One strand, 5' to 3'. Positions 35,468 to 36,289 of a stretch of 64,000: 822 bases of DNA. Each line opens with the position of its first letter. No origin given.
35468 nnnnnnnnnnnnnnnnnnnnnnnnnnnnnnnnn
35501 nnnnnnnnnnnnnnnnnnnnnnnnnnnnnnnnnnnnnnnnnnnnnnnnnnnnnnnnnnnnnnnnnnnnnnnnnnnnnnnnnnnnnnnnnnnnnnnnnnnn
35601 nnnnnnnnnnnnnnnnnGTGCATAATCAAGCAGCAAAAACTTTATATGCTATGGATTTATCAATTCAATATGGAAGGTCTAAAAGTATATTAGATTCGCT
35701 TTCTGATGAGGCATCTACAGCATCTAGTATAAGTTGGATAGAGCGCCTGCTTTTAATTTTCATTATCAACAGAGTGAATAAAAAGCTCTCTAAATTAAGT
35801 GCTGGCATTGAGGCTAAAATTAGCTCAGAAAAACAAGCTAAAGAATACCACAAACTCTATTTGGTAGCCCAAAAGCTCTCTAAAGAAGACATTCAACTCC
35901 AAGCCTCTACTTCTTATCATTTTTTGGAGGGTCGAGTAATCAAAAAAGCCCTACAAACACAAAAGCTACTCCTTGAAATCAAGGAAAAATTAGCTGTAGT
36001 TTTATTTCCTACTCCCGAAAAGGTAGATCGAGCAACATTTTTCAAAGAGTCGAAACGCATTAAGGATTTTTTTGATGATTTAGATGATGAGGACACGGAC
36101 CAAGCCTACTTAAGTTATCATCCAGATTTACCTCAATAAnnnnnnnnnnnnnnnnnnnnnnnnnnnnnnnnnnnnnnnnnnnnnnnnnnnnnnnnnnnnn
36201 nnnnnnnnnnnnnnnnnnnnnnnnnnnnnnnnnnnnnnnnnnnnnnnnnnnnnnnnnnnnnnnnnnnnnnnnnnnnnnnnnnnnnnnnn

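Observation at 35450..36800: AT-rich islet abutting tRNA-Arg(TCT) carrying a MazF/PemK-like toxin gene tightly coupled to an unknown 173-aa upstream gene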

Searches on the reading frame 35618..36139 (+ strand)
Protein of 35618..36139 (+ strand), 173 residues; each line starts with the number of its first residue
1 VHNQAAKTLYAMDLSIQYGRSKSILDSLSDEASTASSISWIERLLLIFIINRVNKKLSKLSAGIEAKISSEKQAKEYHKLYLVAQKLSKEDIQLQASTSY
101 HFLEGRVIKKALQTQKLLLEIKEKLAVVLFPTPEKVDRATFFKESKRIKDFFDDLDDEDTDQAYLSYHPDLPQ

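Call 5: search_protein_families(library=pfam, proteins=[window:35618-36139:+], max_evalue=1)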
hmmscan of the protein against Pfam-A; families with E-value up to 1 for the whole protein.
window:35618-36139:+ (173 aa): 0 families

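Call 6: search_protein_families(library=padloc, proteins=[window:35618-36139:+], max_evalue=1)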
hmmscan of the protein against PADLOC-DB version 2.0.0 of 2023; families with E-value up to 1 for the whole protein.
window:35618-36139:+ (173 aa): 1 family
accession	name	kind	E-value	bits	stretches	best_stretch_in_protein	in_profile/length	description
PDLC04657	PDC-M45B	-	0.015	12.9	1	66-148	112-189/204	-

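Call 8: find_homologous_proteins(query=window:35618-36136:+, max_evalue=0.001)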
Query window:35618-36136:+ (173 aa): 2 proteins with E <= 0.001 among 171 candidates.
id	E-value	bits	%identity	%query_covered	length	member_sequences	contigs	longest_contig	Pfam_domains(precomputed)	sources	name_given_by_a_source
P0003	9.8e-93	326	98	94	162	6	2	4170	-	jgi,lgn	-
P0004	3.2e-66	240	79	92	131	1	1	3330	-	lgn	-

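Call 10: search_solved_structures(query=window:35618-36136:+, max_evalue=10, show_alignments=2)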
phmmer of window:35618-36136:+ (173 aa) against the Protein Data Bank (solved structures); distinct sequences matched with E-value up to 10: 0.

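Call 11: search_protein_families(library=ncbifam, proteins=[window:35618-36139:+], max_evalue=10)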
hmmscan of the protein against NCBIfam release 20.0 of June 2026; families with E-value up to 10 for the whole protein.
window:35618-36139:+ (173 aa): 0 families
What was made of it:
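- The window toxin hits no PemK model directly (calls 5, 11).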

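Call 19: find_encoding_contigs(protein=P0004, flank=6000, max_places=4)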
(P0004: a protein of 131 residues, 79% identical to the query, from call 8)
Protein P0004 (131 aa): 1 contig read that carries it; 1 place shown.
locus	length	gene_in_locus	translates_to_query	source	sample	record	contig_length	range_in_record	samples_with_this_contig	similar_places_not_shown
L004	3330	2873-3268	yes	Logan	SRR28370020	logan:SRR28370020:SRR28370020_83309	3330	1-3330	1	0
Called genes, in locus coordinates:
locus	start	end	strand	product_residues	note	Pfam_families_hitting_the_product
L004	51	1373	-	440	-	PF05090:HTTM, PF22777:VKGC_lumenal_dom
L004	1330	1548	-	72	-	-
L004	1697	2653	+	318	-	PF13505:OMP_b-brl, PF19573:DUF6089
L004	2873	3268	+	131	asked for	-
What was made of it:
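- One assembly shows a 31-aa in-frame deletion in the partner (P0004, calls 8, 19).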

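Call 51: search_protein_families(library=pfam, alignment_id=A5, max_evalue=1)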
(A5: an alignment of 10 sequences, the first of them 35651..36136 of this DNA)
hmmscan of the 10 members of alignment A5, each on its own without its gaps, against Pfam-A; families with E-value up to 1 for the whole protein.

A. member 1, window:35651-36136:+ (162 aa): 0 families

B. families by the number of members that match (of 10 scanned): 21 families
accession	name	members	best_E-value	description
PF02183.23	HALZ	1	0.007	Homeobox associated leucine zipper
PF11368.13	DUF3169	1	0.0085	Protein of unknown function (DUF3169)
PF25101.1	Spectrin_7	1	0.017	Animal spectrin repeats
PF05102.17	Holin_BlyA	1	0.019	holin, BlyA family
PF22571.1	LiaI-LiaF-TM_PspC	1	0.027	PspC transmembrane region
PF13120.11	DUF3974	1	0.033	Domain of unknown function (DUF3974)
PF01956.21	EMC3_TMCO1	1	0.037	Integral membrane protein EMC3/TMCO1-like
PF18420.7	CSN4_RPN5_eIF3a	1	0.052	CSN4/RPN5/eIF3a helix turn helix domain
PF15397.11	DUF4618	1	0.059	Domain of unknown function (DUF4618)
PF16118.10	DUF4834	1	0.069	Domain of unknown function (DUF4834)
PF05478.16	Prominin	1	0.07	Prominin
PF13239.11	2TM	1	0.078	2TM domain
PF11023.14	DUF2614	1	0.087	Zinc-ribbon containing domain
PF12537.13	GPHR_N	1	0.094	The Golgi pH Regulator (GPHR) Family N-terminal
PF22790.2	YkoP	1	0.13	YkoP domain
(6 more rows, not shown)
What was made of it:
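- Some give weak hits to holin or 2TM models (Holin_BlyA at E 0.019, 2TM at 0.078), each in 1 of 10 members (call 51). The weak holin and 2TM hits are isolated and below the family thresholds (call 51).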

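Call 52: search_solved_structures(query=A5, max_evalue=10, show_alignments=2)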
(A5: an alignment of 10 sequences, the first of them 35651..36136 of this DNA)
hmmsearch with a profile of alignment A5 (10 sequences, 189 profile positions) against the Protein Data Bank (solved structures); distinct sequences matched with E-value up to 10: 10.
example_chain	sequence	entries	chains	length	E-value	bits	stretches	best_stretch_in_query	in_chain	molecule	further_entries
1tuw_A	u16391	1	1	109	0.025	18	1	120-175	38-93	Tetracenomycin polyketide synthesis protein tcmI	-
6n3q_E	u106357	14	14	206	0.095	16.1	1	54-109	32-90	Translocation protein SEC66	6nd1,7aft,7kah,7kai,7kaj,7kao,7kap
9j05_A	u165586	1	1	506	0.94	12.9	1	18-87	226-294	P2Y purinoceptor 14,Soluble cytochrome b562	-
3wvf_A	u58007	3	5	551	1.6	12.1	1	29-98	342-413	Membrane protein insertase YidC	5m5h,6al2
4utq_A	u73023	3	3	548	2.1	11.7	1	29-98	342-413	MEMBRANE PROTEIN INSERTASE YIDC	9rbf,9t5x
5mg3_C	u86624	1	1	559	2.6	11.4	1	29-98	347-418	Membrane protein insertase YidC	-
7jic_B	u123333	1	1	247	4.1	10.8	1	11-54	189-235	CD81 antigen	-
12dr_A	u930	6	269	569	4.8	10.6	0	18-94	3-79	Flagellar M-ring protein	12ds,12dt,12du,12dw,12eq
5tcx_A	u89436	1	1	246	6.3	10.2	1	12-56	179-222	CD81 antigen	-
8th8_Q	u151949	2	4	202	8.3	9.8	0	133-176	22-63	Calmodulin 7-2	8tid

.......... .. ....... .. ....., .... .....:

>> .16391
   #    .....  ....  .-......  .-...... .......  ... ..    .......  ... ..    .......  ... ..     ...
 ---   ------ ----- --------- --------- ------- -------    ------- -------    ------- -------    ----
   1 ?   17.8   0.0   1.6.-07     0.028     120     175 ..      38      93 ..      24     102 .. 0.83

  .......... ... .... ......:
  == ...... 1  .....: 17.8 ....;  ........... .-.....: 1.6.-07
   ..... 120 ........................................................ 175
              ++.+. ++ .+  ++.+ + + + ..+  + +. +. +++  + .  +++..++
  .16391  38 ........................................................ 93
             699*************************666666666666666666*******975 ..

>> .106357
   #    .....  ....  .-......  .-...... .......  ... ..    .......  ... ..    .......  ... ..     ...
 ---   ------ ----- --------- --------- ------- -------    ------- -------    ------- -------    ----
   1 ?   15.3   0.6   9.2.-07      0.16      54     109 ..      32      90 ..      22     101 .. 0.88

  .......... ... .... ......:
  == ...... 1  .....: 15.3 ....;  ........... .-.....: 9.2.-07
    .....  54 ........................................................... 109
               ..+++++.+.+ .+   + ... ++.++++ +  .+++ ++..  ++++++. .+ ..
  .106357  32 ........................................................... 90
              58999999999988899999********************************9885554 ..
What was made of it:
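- On Classical type II toxin-antitoxin module (mazEF-like): The family profile gives no meaningful PDB match (call 52).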

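Call 54: predict_structure(alignment_id=A4)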
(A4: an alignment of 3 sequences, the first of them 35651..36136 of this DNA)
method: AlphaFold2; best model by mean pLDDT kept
length: 162 residues; sequences in the alignment: 3
mean_pLDDT: 43.4   pTM: 0.31
mean pLDDT of the five models: 43.4, 41.0, 40.4, 38.0, 37.3
residues with pLDDT >= 90: 0; 70-90: 0; 50-70: 22; < 50: 140
segments of 3 or more residues with pLDDT < 50: 1-14, 24-39, 49-104, 106-108, 110-125, 136-138, 144-162
pLDDT, mean of each block of 10 residues (from residue 1): 42 51 45 48 50 40 42 40 36 37 48 41 44 48 46 38 35
secondary structure, 60 per line:
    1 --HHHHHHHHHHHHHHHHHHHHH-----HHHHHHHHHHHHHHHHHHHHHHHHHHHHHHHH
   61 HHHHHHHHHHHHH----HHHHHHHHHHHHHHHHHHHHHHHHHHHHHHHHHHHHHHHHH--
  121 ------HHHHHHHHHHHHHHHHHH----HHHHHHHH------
elements in order: H3-23 H29-73 H78-118 H127-144 H149-156
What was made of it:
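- On Classical type II toxin-antitoxin module (mazEF-like): A fold-level test was not possible, because the partner model has pLDDT 43 (call 54).
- The partner model is uninformative, with pLDDT 43 (call 54).
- Tried and rejected: AlphaFold2 of the partner with its 3-sequence alignment gave pLDDT 43, so it was not used for fold search (call 54).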

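Call 85: search_protein_families(library=phrogs, proteins=[window:35651-36136:+], max_evalue=0.01)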
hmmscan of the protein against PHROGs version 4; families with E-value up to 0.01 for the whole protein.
window:35651-36136:+ (162 aa): 0 families

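Call 86: search_protein_families(library=padloc, alignment_id=A5, max_evalue=1)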
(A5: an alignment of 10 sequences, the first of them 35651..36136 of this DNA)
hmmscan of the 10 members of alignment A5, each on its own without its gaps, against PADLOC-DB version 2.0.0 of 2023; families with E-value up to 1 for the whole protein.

A. member 1, window:35651-36136:+ (162 aa): 1 family
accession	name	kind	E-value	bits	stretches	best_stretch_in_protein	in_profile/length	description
PDLC04657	PDC-M45B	-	0.012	13.1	1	55-137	112-189/204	-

B. families by the number of members that match (of 10 scanned): 4 families
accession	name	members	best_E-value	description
PDLC04657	PDC-M45B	1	0.012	-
PDLC03016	TIR-TM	1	0.021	-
PDLC03841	LeoBC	1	0.027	-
PDLC04098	HerA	1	0.063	-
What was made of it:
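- On Known anti-phage defence systems (PADLOC-DB v2): Among partners, one weak hit to PDC-M45B at E 0.012 is seen in 1 of 10 members (calls 6, 86).
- Tried and rejected: It is not shared, being seen in 1 of 10 members, so it was rejected as chance (call 86).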
